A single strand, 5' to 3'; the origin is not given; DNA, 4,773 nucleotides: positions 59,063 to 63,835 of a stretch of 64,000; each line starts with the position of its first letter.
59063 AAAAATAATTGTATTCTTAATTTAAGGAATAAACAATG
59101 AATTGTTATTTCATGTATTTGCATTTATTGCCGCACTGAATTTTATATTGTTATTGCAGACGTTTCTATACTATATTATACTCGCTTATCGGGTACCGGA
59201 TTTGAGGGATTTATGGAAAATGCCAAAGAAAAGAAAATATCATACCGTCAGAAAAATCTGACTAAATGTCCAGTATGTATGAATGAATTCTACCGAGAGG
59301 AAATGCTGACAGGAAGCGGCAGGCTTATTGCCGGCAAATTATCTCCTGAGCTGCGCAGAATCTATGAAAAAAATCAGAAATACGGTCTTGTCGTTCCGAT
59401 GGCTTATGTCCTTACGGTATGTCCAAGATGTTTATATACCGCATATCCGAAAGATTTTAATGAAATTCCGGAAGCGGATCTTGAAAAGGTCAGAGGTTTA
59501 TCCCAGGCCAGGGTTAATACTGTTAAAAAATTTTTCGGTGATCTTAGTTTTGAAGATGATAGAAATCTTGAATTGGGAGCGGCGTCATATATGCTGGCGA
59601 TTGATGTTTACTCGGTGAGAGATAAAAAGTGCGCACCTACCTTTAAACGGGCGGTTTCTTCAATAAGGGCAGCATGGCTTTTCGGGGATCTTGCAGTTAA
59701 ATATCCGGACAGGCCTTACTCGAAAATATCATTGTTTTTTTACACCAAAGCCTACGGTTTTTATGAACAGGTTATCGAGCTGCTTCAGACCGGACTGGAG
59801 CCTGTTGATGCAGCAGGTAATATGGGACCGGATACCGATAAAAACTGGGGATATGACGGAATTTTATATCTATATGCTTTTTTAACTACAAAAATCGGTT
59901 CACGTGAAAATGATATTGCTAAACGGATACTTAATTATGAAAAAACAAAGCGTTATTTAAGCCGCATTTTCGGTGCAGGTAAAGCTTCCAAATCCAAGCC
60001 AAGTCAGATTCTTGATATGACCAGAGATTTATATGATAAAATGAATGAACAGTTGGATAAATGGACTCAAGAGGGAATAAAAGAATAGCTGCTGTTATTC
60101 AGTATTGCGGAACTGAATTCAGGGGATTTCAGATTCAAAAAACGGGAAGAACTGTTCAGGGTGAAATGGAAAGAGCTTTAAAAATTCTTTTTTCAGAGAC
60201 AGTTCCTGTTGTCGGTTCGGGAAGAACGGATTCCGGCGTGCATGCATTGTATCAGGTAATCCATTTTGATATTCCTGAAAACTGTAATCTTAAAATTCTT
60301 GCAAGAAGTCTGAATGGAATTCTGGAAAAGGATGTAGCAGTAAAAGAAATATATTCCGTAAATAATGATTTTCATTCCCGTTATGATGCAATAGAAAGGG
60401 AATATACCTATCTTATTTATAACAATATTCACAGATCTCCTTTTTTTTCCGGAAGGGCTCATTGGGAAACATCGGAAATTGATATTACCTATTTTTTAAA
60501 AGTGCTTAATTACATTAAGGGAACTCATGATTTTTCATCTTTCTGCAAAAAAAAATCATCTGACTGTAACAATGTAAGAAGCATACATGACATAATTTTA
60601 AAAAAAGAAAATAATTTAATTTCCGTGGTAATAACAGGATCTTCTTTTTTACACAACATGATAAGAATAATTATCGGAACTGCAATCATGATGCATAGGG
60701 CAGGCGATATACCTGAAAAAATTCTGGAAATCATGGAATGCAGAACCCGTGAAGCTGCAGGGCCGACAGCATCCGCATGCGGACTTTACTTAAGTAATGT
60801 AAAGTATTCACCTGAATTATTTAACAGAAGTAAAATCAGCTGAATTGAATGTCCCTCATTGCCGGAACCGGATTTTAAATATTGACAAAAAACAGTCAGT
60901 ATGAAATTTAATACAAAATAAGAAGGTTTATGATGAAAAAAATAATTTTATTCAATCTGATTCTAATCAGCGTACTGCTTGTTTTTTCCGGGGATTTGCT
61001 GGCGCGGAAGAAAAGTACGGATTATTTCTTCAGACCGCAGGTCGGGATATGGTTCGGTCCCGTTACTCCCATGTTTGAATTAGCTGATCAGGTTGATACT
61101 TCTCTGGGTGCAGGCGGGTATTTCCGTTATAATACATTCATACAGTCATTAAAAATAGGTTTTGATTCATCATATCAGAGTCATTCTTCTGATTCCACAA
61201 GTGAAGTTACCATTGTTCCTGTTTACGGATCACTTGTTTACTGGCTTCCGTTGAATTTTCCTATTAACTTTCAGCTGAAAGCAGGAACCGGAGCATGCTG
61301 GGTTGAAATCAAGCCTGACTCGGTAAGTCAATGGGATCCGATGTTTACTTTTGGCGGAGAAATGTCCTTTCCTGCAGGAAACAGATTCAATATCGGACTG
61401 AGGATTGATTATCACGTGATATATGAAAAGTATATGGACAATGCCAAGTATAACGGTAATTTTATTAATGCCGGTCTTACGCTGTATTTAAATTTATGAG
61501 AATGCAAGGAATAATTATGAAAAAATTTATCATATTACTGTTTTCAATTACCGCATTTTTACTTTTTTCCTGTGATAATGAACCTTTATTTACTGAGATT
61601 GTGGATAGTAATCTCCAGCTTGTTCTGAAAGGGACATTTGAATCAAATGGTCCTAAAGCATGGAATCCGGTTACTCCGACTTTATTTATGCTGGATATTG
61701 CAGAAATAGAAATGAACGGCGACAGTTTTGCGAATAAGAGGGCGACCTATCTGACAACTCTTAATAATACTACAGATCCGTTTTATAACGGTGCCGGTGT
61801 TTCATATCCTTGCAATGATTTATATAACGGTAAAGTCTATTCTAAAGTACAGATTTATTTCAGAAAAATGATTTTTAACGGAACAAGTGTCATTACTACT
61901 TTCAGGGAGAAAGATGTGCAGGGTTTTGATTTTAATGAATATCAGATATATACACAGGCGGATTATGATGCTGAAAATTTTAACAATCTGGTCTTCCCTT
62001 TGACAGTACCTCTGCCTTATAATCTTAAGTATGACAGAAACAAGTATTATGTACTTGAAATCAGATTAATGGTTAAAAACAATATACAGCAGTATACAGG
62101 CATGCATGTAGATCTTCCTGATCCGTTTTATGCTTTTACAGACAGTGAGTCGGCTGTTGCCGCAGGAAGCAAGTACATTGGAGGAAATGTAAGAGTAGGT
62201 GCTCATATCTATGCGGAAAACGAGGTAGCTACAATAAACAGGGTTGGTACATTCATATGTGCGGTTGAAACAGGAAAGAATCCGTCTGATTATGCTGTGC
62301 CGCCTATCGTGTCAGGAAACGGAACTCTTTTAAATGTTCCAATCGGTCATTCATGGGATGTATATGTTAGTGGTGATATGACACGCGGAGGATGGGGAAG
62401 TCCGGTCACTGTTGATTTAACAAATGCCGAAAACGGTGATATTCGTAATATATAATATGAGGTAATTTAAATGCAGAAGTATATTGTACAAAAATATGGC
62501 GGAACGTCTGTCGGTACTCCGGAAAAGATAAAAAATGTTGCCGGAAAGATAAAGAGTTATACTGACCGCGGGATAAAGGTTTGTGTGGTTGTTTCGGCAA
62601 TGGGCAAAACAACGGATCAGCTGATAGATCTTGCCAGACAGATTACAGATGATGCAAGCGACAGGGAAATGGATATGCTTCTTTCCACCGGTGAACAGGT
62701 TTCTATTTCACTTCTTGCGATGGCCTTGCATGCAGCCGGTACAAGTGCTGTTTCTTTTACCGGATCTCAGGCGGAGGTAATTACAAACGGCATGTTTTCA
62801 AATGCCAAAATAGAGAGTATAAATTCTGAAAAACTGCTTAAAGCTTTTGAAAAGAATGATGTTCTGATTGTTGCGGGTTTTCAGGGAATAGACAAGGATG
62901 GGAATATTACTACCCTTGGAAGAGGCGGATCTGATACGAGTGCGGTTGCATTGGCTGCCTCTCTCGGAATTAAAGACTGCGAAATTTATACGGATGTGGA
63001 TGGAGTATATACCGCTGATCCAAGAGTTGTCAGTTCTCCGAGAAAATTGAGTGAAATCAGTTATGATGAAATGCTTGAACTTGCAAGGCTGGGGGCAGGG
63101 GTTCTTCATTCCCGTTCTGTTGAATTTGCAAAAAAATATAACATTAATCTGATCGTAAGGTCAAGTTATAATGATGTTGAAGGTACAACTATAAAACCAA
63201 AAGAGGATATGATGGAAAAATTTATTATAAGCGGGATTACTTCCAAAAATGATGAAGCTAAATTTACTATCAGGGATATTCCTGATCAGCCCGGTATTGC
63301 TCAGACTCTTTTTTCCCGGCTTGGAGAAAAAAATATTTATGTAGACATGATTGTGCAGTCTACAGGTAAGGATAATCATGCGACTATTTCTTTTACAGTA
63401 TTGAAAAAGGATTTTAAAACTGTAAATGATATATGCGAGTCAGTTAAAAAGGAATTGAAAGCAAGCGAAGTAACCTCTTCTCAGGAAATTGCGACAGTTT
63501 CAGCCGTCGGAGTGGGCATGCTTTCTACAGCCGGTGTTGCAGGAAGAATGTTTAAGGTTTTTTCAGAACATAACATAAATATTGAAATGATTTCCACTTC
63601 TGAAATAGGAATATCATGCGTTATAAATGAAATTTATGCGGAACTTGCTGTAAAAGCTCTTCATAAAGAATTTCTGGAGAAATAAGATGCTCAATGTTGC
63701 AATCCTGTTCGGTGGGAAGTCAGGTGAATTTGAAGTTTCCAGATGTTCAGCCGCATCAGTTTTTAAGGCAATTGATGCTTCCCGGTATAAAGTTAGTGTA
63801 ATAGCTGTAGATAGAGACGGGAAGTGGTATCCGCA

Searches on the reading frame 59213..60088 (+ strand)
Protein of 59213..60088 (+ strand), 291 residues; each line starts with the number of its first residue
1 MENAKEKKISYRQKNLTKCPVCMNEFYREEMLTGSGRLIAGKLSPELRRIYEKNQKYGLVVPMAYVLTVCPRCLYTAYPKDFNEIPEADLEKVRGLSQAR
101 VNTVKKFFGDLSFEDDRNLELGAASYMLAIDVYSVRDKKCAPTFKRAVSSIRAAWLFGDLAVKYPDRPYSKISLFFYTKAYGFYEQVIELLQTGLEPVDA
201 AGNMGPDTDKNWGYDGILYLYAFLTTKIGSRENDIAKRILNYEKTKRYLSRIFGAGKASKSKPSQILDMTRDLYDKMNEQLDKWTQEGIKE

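Call 70: search_protein_families(library=pfam, proteins=[window:59213-60088:+], max_evalue=0.001)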
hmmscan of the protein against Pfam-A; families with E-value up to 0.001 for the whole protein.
window:59213-60088:+ (291 aa): 1 family
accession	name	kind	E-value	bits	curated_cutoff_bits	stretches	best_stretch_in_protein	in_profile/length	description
PF09986.15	DUF2225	-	1.9e-46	158.9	21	1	17-277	6-214/214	Uncharacterized protein conserved in bacteria (DUF2225)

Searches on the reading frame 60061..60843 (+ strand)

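Call 70: search_protein_families(library=pfam, proteins=[window:60061-60843:+], max_evalue=0.001)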
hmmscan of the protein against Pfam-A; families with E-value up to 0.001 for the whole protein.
window:60061-60843:+ (260 aa): 1 family
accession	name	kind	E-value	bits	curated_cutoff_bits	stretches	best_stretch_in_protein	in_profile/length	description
PF01416.25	PseudoU_synth_1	-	7.5e-37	126.5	23.3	2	153-250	6-108/108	tRNA pseudouridine synthase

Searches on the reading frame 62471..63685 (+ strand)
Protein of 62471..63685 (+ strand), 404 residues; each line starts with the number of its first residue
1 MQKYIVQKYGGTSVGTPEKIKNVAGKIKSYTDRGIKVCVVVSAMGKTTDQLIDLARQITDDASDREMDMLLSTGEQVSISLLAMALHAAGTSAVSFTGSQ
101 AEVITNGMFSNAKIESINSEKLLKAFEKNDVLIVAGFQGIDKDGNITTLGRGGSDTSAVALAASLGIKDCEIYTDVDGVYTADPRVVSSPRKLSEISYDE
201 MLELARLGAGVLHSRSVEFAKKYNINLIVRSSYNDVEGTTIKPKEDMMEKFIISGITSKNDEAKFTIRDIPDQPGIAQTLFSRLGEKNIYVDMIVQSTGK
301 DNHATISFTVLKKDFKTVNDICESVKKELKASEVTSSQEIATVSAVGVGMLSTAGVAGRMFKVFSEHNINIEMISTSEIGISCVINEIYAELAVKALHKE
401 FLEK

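Call 70: search_protein_families(library=pfam, proteins=[window:62471-63685:+], max_evalue=0.001)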
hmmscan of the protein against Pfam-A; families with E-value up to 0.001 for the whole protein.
window:62471-63685:+ (404 aa): 5 families
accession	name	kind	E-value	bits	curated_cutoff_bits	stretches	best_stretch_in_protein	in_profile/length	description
PF00696.33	AA_kinase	-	5.7e-56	190.3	24.9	1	3-231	1-234/234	Amino acid kinase family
PF22468.2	ACT_9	-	3.7e-32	110.3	27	2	343-401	1-61/61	ACT domain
PF01842.31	ACT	-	1.9e-14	53.5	27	2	346-381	3-38/66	ACT domain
PF13840.12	ACT_7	-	1.6e-13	50.7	27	1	337-399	3-65/65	ACT domain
PF13291.12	ACT_4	-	0.00039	21.5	27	0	272-327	15-71/80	ACT domain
